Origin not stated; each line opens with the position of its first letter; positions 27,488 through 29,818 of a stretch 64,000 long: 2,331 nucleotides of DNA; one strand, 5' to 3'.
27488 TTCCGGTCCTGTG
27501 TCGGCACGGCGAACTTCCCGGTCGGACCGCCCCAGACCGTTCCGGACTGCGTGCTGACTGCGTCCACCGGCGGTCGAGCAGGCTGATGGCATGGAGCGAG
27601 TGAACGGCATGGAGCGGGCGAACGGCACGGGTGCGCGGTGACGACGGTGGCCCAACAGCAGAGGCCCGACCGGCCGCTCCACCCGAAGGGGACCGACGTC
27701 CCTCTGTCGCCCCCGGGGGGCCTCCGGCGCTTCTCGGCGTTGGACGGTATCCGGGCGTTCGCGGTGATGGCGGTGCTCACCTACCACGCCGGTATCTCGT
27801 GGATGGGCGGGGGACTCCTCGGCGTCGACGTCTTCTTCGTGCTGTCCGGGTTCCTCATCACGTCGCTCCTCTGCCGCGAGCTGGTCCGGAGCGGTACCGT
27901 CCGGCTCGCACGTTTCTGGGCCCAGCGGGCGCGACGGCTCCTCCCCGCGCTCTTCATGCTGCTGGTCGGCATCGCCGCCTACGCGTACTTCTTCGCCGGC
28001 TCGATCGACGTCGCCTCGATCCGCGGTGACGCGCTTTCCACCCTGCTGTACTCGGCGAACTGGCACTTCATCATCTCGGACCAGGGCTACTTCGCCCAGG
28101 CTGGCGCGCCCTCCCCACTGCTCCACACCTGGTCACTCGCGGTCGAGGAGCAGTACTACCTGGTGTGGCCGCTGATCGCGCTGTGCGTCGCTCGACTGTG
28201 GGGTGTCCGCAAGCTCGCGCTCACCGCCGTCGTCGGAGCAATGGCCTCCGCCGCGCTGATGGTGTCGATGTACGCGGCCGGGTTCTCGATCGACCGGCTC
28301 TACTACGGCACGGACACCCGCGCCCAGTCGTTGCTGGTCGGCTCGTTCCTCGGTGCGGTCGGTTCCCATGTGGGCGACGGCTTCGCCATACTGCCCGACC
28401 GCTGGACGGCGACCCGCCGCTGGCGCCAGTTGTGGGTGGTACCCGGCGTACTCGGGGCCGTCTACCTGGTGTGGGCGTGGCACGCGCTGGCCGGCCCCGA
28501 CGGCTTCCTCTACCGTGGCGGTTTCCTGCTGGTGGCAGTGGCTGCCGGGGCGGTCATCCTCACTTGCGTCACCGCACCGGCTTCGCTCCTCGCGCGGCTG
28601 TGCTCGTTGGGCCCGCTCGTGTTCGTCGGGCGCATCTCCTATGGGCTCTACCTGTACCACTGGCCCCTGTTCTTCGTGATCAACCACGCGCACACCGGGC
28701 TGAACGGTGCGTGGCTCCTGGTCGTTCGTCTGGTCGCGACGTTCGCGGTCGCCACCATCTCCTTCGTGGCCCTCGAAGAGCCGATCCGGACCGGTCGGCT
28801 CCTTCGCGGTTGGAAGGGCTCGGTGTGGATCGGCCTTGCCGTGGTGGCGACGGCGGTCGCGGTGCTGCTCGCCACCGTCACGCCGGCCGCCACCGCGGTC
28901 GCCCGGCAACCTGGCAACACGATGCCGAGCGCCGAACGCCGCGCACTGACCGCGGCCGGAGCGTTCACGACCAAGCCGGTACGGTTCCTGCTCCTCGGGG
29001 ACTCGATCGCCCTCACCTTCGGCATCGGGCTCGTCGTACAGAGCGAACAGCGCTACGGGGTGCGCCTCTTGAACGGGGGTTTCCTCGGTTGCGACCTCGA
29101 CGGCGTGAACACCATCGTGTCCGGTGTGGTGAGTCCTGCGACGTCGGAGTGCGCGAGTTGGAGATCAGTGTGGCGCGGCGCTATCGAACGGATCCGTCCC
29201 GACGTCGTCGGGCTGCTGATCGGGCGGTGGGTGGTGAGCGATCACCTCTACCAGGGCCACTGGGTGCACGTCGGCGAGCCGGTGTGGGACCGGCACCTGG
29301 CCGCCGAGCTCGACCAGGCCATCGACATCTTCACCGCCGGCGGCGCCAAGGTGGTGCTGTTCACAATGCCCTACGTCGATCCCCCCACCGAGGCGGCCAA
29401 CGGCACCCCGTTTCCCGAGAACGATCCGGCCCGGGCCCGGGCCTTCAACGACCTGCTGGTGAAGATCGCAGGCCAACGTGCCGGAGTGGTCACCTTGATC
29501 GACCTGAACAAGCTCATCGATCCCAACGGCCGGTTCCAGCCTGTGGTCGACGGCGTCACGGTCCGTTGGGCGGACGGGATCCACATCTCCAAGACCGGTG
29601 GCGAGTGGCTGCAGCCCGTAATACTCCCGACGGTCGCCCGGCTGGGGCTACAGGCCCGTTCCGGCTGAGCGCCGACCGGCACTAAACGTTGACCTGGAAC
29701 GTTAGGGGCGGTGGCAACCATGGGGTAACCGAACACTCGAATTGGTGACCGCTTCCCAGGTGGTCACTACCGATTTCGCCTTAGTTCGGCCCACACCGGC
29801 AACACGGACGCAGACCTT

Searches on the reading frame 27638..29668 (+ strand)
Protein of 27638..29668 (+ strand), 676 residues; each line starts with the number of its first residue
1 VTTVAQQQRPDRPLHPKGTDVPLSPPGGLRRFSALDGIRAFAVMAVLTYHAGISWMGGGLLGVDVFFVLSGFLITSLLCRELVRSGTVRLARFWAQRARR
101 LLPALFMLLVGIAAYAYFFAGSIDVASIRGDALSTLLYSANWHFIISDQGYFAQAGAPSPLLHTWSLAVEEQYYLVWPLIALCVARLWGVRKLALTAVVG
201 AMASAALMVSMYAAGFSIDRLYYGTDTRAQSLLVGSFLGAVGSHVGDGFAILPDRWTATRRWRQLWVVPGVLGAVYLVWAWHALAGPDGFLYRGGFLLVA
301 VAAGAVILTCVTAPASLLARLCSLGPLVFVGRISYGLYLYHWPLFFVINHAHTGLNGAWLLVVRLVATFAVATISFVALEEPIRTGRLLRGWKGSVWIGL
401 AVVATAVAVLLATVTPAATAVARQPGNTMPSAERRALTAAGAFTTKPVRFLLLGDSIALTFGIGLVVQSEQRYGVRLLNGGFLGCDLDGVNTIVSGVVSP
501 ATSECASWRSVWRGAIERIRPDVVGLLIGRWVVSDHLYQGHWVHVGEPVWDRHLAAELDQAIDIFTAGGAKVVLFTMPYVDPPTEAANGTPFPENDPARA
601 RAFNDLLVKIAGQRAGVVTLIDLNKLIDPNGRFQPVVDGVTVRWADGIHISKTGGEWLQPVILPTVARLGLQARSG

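Call 8: search_protein_families(library=pfam, proteins=[window:27638-29668:+], max_evalue=0.01)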
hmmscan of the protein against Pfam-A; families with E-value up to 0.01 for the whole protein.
window:27638-29668:+ (676 aa): 3 families
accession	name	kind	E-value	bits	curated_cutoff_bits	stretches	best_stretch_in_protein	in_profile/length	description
PF01757.29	Acyl_transf_3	-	8.5e-22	78.1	31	1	33-374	2-323/326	Acyltransferase domain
PF19040.6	SGNH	-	1.8e-11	44.7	27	1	445-664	21-248/248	SGNH domain (fused to AT3 domains)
PF04311.20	DUF459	-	2.4e-09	37.3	27.2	1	450-663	2-195/197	Protein of unknown function (DUF459)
